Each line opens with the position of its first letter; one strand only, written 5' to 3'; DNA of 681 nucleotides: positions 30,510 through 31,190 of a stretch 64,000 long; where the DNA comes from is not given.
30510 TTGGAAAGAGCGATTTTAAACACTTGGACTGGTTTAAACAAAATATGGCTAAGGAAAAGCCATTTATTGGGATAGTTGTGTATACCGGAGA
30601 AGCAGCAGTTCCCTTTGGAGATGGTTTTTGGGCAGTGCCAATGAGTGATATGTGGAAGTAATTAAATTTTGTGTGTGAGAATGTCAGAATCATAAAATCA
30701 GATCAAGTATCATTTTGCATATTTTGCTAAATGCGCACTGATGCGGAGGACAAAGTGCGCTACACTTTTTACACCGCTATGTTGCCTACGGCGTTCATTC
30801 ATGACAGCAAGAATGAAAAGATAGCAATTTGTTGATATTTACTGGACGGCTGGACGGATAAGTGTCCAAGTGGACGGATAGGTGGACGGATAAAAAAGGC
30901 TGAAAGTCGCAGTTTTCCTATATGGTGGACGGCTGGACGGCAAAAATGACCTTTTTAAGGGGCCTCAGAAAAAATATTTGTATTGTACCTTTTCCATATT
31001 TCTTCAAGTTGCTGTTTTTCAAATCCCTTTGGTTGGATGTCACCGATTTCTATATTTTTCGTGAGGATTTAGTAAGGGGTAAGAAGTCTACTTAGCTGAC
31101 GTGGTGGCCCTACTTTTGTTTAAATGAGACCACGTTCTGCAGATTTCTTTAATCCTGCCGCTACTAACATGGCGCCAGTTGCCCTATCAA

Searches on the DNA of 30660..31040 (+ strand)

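Call 14: search_dna_similar(query=window:30660-31040:+, collection=plasmids, mode=distant)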
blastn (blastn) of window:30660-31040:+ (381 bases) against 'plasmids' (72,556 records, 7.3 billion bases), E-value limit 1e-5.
No match.
